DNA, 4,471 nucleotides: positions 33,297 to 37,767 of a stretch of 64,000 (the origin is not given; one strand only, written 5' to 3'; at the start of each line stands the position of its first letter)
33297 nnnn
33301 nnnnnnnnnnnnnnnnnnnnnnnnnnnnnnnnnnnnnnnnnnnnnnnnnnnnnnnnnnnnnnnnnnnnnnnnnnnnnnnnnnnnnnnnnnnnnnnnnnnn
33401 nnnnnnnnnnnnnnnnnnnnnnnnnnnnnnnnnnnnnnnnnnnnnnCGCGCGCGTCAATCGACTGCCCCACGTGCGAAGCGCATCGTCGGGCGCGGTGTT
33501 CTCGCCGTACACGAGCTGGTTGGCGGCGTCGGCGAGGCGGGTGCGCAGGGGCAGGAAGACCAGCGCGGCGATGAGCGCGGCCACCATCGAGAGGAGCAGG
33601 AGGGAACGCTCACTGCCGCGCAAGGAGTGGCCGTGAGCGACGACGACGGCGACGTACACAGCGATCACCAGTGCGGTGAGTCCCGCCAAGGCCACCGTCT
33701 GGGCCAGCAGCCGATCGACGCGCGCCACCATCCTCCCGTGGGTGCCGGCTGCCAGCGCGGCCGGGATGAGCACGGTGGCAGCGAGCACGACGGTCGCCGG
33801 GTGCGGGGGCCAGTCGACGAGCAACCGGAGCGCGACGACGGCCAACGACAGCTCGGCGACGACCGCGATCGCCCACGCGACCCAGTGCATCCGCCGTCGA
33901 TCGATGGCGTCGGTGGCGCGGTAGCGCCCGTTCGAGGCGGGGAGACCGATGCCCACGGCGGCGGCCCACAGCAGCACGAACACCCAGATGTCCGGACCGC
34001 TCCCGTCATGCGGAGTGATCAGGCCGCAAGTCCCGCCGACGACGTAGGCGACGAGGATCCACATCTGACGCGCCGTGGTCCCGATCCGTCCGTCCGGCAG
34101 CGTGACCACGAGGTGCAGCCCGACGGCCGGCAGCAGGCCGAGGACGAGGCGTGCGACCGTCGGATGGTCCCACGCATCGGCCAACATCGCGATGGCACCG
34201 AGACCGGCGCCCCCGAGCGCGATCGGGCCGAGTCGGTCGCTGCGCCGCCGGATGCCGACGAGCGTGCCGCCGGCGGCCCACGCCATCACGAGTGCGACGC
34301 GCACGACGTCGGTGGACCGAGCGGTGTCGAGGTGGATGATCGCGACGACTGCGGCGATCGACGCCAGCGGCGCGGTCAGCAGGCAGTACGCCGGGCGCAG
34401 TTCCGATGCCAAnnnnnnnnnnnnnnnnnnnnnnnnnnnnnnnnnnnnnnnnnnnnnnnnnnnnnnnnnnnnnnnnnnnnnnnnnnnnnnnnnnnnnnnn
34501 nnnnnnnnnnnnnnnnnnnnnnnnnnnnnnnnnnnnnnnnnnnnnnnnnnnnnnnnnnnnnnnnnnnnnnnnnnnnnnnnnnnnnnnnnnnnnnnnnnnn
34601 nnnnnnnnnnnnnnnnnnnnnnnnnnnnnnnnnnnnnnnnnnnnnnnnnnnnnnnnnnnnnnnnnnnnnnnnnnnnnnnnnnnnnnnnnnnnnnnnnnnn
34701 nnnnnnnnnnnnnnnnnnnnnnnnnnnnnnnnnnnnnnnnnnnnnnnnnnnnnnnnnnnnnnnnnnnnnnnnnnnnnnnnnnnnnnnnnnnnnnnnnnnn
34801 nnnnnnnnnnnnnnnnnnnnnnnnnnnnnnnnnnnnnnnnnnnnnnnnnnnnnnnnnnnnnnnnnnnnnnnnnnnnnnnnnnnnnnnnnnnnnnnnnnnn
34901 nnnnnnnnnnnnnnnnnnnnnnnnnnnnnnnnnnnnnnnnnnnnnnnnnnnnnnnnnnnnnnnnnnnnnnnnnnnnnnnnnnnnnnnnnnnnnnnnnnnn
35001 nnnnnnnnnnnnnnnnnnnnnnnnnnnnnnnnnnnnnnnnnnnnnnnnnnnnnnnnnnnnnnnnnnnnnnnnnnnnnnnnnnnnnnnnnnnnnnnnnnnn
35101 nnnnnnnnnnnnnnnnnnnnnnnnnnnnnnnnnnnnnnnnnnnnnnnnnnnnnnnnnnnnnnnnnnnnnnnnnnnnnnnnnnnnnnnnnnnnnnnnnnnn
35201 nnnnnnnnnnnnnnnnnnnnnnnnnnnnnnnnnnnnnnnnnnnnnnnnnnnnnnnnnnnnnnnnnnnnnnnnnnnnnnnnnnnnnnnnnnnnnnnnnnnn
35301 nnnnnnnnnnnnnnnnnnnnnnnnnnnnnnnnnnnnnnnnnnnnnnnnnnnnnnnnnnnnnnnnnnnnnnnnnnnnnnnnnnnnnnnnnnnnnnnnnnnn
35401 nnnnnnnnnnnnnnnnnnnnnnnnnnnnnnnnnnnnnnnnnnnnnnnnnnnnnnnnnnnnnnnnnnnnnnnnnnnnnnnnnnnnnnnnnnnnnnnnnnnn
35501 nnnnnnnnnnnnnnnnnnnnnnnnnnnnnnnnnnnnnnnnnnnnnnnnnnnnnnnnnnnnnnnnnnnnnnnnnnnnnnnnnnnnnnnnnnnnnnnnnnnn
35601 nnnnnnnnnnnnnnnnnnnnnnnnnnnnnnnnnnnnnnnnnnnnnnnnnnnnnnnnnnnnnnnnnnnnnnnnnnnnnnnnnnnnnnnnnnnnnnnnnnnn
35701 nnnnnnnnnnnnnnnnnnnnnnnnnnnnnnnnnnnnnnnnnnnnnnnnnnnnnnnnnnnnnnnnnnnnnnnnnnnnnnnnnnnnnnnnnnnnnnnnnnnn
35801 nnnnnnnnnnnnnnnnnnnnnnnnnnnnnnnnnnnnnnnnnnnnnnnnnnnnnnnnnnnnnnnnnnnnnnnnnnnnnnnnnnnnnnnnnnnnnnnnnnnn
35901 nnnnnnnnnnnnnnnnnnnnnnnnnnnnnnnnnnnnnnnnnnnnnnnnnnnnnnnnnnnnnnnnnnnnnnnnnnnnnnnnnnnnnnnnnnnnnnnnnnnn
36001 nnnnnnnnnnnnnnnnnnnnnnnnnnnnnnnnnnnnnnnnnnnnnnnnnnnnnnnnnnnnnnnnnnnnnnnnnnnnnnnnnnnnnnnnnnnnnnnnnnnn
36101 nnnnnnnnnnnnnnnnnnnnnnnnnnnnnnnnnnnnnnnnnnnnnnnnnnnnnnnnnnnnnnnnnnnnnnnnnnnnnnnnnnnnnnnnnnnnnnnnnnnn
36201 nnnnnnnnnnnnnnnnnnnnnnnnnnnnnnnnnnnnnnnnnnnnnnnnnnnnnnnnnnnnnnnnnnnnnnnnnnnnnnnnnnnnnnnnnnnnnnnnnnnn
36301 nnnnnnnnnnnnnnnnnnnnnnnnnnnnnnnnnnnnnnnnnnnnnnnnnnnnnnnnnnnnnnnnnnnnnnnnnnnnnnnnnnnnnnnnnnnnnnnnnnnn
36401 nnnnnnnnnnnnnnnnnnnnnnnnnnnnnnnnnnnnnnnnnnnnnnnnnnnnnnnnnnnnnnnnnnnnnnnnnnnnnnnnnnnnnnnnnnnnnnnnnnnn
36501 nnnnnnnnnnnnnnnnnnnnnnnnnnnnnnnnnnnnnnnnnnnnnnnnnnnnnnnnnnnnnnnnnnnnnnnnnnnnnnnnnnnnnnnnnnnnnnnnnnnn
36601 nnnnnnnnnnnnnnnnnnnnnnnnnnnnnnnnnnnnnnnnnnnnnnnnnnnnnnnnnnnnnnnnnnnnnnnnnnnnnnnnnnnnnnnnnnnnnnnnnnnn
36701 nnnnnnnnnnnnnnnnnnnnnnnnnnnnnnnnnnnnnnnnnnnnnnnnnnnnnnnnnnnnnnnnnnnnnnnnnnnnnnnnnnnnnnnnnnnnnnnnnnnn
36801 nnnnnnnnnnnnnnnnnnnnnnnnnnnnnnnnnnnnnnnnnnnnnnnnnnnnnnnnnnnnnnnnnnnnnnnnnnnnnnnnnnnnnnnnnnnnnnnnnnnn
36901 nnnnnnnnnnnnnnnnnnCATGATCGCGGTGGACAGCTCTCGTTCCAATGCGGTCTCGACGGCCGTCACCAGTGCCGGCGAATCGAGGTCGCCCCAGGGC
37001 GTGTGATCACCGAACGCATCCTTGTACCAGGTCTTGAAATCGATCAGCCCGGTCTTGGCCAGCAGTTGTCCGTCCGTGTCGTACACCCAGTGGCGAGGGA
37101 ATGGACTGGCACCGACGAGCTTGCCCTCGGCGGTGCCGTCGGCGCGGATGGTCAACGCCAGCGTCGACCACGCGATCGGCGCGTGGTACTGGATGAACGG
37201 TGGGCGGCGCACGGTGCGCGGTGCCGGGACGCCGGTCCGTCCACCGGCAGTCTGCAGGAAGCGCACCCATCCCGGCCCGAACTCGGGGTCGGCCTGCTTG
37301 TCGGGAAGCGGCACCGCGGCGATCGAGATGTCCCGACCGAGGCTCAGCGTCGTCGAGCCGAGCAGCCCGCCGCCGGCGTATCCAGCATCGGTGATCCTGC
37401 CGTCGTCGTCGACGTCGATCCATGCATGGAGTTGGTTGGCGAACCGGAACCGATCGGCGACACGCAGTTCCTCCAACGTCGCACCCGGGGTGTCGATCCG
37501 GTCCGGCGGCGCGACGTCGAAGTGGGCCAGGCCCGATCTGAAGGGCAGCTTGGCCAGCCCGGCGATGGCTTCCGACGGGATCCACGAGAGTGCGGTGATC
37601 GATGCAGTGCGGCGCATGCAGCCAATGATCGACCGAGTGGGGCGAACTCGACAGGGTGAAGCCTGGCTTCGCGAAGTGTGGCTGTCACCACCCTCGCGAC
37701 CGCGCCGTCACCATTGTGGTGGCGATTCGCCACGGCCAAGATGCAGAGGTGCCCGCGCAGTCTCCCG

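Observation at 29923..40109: ABC transporter, histidine kinase and cNMP signalling genes fused into one tightly packed operon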

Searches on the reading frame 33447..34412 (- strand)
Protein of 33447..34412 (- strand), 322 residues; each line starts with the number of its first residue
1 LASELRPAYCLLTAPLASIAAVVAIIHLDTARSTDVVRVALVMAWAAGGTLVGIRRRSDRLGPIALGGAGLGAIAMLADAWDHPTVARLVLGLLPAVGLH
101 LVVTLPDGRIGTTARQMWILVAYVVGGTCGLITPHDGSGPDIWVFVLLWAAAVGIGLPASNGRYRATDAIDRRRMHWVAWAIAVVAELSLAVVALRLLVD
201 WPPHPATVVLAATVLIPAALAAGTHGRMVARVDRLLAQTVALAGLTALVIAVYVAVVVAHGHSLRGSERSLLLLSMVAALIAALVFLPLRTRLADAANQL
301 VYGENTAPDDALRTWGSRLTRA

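Call 37: search_protein_families(library=pfam, proteins=[window:33447-34412:-], max_evalue=10)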
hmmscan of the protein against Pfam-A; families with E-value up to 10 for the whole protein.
seq(322 aa): 0 families

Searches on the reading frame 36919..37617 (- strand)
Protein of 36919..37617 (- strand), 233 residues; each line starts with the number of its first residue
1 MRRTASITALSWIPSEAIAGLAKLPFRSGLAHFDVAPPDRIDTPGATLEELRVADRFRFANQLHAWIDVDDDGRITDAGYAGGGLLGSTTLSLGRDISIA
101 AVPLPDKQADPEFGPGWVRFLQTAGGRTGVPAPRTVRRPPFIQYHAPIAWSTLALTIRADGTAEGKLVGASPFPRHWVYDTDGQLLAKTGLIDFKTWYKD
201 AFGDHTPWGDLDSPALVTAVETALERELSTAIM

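Call 37: search_protein_families(library=pfam, proteins=[window:36919-37617:-], max_evalue=10)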
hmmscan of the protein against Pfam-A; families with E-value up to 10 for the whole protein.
seq(233 aa): 0 families

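Call 61: search_protein_representatives(protein=window:36922-37617:-)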
Query: 232 residues. Proteins with E-value up to 0.001 (for the whole library): 1191; up to 1e-10: 826; up to 1e-30: 233. The best 150 are listed.
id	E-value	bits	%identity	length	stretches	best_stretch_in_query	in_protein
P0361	2.7e-87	308.7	62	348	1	2-230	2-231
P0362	1.9e-83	296.1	59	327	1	2-231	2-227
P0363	2.5e-82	292.4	59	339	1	1-231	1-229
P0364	1.4e-79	283.4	59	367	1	2-231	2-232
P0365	4.2e-77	275.3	62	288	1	1-212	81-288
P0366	2.9e-74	266.0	57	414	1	5-230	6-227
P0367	4.5e-74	265.4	59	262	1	1-231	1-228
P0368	3.5e-72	259.2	57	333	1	1-231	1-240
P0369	1.5e-70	253.9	55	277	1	4-230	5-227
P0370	6.8e-69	248.4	55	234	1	3-205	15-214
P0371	8.0e-69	248.2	55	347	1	1-229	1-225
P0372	8.1e-69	248.2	51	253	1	1-229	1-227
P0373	8.6e-68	244.8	53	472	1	4-231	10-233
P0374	6.7e-67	241.9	51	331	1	1-232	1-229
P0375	3.7e-66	239.5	65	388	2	115-229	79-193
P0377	4.9e-65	235.8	51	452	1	1-232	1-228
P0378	4.7e-64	232.6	53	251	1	1-232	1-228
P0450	1.7e-44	168.6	54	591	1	15-185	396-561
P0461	5.0e-42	160.5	46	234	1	1-232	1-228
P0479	4.1e-39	150.9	50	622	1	1-205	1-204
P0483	1.4e-38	149.2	49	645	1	4-183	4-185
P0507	8.7e-37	143.3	50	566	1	3-174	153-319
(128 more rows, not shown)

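Call 62: search_protein_families(library=pfam, proteins=[P0479, P0483, P0450, P0507, P0373, P0377, P0366, P0372, P0378, P0461], max_evalue=0.001)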
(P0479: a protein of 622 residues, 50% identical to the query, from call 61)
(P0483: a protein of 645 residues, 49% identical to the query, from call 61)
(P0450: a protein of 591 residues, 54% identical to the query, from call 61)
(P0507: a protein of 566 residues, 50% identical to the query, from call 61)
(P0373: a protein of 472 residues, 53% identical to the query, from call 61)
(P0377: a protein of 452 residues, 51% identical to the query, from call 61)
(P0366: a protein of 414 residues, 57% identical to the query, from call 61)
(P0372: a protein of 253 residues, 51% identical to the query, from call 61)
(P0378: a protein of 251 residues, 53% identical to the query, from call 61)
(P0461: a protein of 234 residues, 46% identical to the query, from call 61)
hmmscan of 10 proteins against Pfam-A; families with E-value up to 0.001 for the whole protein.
P0479 (622 aa): 1 family
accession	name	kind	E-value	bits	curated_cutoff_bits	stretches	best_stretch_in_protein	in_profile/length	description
PF00027.35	cNMP_binding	-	5.7e-13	49.1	27.5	1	251-314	11-79/89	Cyclic nucleotide-binding domain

P0483 (645 aa): 0 families

P0450 (591 aa): 1 family
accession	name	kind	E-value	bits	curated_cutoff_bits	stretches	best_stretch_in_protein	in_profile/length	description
PF02254.24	TrkA_N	-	3.8e-17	63.1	23.8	1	40-148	1-107/116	TrkA-N domain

P0507 (566 aa): 0 families

P0373 (472 aa): 2 families
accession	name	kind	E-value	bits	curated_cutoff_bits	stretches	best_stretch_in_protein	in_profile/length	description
PF00027.35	cNMP_binding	-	6.4e-38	129.1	27.5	2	364-445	2-89/89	Cyclic nucleotide-binding domain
PF07883.17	Cupin_2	-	6.4e-07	29.4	27.2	1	365-411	4-50/70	Cupin domain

P0377 (452 aa): 2 families
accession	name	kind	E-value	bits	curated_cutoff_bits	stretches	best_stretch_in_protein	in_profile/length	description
PF00027.35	cNMP_binding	-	4.8e-15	55.7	27.5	1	236-311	2-82/89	Cyclic nucleotide-binding domain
PF06127.16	Mpo1-like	-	1.1e-12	48.4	24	1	353-443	2-93/95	2-hydroxy-palmitic acid dioxygenase Mpo1-like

P0366 (414 aa): 1 family
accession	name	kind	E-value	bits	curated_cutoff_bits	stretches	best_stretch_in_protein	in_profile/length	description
PF00027.35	cNMP_binding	-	1.2e-11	44.8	27.5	1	237-290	2-60/89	Cyclic nucleotide-binding domain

P0372 (253 aa): 0 families

P0378 (251 aa): 0 families

P0461 (234 aa): 0 families
